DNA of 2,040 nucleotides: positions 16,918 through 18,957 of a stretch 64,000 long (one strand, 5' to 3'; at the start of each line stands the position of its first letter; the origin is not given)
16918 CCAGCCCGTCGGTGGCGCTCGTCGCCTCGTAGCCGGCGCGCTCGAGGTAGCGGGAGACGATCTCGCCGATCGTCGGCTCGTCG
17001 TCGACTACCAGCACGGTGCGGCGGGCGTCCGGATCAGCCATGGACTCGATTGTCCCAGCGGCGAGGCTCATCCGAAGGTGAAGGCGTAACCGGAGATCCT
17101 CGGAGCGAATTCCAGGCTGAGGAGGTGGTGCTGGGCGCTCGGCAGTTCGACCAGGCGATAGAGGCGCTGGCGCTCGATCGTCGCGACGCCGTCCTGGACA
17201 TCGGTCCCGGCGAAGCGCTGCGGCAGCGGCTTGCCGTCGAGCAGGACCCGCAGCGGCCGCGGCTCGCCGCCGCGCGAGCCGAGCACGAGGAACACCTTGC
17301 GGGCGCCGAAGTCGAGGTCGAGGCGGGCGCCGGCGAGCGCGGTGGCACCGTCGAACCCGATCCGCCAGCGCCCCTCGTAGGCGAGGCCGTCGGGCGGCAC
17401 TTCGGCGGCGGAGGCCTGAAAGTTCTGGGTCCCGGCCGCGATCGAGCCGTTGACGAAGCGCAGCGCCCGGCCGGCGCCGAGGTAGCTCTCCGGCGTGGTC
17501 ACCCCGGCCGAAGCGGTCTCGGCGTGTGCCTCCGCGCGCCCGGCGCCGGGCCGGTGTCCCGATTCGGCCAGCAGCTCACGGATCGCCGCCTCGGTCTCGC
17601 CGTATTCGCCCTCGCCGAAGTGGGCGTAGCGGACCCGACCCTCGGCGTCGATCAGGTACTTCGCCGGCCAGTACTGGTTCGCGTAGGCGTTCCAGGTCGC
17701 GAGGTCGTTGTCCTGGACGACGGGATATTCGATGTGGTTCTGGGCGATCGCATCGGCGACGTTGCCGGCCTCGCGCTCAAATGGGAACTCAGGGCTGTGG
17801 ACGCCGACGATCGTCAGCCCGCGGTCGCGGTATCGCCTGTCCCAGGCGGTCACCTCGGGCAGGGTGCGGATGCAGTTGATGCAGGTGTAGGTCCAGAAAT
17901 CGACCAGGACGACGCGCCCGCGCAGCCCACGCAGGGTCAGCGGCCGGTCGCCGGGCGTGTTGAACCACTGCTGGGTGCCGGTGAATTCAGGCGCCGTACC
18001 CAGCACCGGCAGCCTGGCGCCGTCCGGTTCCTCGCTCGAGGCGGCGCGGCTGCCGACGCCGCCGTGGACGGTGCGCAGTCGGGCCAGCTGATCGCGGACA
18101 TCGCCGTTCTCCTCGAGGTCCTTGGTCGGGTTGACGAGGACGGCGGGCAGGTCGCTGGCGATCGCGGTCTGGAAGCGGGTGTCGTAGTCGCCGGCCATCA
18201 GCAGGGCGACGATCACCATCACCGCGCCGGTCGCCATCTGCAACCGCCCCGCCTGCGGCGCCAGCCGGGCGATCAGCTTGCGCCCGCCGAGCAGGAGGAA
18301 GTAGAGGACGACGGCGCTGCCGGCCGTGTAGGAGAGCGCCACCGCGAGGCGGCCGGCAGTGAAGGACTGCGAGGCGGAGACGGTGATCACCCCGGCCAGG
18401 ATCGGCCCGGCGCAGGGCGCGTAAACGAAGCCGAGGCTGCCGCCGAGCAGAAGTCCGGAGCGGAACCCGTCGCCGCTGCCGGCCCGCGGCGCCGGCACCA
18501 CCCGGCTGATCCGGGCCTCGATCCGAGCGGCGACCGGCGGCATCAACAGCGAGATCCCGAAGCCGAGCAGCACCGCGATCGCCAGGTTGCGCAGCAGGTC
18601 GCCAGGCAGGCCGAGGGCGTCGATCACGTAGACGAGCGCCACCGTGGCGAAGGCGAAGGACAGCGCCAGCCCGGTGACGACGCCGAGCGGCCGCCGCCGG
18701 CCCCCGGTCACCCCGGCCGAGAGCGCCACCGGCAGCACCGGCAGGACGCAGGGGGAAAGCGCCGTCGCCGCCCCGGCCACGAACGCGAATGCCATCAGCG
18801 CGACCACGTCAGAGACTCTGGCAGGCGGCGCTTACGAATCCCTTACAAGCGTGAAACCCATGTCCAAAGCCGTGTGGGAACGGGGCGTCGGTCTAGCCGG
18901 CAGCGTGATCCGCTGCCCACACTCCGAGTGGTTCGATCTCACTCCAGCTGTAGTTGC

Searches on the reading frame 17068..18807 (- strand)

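Call 43: search_protein_families(library=pfam, proteins=[window:17068-18807:-], max_evalue=0.01)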
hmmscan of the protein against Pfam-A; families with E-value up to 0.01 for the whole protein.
window:17068-18807:- (579 aa): 6 families
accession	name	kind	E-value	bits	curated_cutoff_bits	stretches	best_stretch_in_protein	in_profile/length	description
PF17991.7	Thioredoxin_10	-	1.2e-26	94.4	27.1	1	438-579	1-142/142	Thioredoxin like C-terminal domain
PF00578.27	AhpC-TSA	-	5.9e-11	42.8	26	1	271-394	4-123/124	AhpC/TSA family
PF08534.16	Redoxin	-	1.4e-10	41.5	26.6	1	272-405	6-140/148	Redoxin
PF13905.12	Thioredoxin_8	-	2.1e-07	31.6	27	1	297-392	1-94/94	Thioredoxin-like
PF02683.22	DsbD_TM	-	1.8e-06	27.9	27.1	1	3-205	3-215/219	Cytochrome C biogenesis protein transmembrane domain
PF01810.24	LysE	-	0.0094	15.9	25.6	0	16-204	6-189/193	LysE type translocator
